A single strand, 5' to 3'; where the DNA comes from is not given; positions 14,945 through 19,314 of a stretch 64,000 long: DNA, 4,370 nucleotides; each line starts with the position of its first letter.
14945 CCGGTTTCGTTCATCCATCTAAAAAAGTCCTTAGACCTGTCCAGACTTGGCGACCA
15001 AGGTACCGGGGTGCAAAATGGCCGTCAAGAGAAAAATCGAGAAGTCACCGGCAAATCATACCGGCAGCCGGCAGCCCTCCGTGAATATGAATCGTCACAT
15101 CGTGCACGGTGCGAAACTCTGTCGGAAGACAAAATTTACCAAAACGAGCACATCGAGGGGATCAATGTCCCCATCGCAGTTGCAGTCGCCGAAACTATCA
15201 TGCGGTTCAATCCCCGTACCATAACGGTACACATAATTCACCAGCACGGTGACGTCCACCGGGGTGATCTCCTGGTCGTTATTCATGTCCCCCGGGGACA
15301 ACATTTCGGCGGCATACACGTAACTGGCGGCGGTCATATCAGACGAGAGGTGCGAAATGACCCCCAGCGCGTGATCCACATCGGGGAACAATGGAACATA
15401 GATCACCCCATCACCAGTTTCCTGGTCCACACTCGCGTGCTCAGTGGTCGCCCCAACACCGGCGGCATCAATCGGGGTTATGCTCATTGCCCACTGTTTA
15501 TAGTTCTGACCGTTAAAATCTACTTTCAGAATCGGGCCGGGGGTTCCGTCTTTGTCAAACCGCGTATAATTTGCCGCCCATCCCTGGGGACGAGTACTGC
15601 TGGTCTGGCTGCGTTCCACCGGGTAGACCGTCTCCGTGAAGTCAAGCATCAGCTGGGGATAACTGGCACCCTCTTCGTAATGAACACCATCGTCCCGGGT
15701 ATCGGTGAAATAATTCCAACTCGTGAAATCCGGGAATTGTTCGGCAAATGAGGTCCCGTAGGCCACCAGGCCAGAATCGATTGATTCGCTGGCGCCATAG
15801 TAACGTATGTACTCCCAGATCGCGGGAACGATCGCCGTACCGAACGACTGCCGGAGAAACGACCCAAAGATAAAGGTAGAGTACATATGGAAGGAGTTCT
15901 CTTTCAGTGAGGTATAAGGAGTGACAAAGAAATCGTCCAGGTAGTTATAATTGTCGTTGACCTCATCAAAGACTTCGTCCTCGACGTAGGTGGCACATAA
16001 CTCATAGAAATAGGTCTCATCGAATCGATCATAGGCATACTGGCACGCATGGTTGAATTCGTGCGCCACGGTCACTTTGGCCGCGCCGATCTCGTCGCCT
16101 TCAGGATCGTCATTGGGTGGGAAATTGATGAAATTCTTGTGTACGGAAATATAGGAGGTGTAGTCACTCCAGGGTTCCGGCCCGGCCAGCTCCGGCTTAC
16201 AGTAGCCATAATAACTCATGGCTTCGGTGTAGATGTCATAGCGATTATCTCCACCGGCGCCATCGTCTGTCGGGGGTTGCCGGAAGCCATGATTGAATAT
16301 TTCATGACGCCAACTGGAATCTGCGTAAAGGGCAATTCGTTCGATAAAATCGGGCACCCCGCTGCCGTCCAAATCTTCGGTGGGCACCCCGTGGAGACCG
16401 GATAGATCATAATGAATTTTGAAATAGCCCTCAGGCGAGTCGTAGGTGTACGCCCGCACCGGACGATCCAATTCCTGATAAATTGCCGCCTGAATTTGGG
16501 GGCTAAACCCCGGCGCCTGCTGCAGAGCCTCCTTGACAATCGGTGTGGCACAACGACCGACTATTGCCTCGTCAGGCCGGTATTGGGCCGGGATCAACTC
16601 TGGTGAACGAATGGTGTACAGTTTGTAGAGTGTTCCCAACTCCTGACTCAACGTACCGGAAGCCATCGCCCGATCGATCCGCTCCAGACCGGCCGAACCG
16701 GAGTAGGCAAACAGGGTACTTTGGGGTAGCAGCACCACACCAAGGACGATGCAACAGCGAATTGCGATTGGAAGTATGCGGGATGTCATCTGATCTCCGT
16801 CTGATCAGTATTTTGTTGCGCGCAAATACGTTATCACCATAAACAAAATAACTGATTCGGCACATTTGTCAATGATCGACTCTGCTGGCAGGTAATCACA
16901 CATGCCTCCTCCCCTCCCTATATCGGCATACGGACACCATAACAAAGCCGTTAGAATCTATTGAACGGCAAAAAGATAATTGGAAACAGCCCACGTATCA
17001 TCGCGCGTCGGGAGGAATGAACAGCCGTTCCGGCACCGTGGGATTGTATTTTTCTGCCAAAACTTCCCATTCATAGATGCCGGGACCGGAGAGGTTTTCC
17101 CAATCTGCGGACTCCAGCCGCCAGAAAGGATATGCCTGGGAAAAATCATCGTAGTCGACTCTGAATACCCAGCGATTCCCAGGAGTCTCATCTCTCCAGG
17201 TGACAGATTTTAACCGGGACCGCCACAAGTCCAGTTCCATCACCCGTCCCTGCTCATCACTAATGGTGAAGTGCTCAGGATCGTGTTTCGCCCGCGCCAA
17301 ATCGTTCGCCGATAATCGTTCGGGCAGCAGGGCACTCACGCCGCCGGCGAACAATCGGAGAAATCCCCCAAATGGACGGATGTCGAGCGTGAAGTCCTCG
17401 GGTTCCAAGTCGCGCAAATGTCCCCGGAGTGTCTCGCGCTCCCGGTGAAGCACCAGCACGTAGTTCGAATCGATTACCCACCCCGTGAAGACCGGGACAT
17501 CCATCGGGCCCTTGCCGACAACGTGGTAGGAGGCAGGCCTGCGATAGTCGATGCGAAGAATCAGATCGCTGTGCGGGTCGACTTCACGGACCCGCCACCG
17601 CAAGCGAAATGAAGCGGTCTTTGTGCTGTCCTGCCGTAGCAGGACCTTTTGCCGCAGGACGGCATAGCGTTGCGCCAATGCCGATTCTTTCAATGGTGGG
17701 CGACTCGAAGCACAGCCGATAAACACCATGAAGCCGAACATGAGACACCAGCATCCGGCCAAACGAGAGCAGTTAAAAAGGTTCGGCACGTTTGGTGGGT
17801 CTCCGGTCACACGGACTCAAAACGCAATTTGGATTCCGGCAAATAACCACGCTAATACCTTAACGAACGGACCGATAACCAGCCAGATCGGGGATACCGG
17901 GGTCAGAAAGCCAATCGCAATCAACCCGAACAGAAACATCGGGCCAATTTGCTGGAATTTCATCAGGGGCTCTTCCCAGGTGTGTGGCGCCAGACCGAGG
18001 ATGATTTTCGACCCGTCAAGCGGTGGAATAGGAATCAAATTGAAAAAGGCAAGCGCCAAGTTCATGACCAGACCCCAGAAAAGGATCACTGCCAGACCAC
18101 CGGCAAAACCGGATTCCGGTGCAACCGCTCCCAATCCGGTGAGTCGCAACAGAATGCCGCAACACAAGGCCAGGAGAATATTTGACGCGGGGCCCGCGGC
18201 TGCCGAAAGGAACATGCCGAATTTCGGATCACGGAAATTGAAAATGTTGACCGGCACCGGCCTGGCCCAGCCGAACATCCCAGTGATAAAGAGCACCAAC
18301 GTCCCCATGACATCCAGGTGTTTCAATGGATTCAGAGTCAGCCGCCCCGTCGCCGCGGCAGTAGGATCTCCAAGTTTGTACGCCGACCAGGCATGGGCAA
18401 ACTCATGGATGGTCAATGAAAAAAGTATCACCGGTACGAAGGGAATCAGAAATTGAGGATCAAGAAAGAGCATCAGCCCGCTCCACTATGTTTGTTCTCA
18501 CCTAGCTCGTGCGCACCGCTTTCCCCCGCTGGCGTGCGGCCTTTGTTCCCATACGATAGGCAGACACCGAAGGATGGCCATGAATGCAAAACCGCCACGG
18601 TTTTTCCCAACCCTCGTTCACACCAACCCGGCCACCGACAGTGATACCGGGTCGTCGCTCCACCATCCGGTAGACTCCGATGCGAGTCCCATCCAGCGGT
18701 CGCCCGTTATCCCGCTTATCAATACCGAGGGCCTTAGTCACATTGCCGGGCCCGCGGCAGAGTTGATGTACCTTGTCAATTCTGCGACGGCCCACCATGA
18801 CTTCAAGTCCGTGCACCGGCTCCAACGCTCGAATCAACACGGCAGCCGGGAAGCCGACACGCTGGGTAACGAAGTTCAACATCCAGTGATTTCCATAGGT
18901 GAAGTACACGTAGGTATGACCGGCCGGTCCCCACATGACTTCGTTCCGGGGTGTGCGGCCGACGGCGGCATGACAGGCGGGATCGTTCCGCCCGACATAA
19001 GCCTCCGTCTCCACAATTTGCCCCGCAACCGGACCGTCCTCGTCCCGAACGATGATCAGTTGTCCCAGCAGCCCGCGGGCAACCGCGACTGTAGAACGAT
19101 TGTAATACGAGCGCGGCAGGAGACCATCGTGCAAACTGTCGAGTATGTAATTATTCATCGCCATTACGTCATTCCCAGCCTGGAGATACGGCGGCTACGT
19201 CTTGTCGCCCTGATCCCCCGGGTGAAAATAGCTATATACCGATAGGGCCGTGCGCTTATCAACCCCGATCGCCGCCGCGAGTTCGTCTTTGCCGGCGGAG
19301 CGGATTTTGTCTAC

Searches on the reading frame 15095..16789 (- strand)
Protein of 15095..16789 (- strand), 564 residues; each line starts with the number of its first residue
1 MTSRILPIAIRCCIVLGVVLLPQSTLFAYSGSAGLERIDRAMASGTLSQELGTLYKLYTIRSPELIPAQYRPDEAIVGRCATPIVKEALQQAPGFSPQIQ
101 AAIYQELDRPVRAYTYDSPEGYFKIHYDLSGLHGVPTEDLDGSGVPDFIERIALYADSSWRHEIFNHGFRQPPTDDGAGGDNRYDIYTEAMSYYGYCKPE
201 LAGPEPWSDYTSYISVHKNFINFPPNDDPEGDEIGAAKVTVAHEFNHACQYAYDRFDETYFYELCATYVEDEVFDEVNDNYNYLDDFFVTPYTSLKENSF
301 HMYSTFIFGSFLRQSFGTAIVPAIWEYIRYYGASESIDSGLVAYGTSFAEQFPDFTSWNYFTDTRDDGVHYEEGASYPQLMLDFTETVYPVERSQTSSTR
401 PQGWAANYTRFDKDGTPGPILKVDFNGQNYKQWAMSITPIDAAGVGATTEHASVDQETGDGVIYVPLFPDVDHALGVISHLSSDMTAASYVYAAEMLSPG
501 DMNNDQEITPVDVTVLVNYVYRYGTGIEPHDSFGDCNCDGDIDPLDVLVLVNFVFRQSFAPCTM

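Call 11: search_protein_families(library=pfam, proteins=[window:15095-16789:-], max_evalue=0.001)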
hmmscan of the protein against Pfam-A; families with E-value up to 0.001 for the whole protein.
window:15095-16789:- (564 aa): 2 families
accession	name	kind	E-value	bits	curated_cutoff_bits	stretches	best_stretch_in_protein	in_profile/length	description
PF00404.24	Dockerin_1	-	8.8e-08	32.7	22.9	1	499-553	1-55/57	Dockerin type I domain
PF19527.4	DUF6055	-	1.9e-05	24.2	27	1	238-326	129-227/417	Family of unknown function (DUF6055)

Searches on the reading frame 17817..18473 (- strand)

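Call 79: search_protein_families(library=pfam, proteins=[window:17817-18473:-], max_evalue=0.00001)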
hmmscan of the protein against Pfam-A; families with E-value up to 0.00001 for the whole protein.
window:17817-18473:- (218 aa): 1 family
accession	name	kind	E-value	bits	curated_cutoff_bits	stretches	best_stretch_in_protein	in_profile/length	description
PF02163.28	Peptidase_M50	-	1.6e-11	44.5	27.2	1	126-172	158-204/221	Peptidase family M50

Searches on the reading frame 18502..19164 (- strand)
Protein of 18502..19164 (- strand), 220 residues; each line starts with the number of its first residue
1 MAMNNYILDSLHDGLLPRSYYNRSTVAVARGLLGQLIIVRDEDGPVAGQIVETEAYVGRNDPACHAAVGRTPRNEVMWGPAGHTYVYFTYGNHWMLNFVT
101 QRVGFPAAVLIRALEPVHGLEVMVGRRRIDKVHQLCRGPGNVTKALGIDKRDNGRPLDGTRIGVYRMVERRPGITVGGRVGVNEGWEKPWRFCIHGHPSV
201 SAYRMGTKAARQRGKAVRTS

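Call 79: search_protein_families(library=pfam, proteins=[window:18502-19164:-], max_evalue=0.00001)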
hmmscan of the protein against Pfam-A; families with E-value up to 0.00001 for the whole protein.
window:18502-19164:- (220 aa): 1 family
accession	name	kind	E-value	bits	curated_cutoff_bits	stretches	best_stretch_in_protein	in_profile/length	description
PF02245.21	Pur_DNA_glyco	-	2e-61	206.9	27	1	20-198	2-181/181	Methylpurine-DNA glycosylase (MPG)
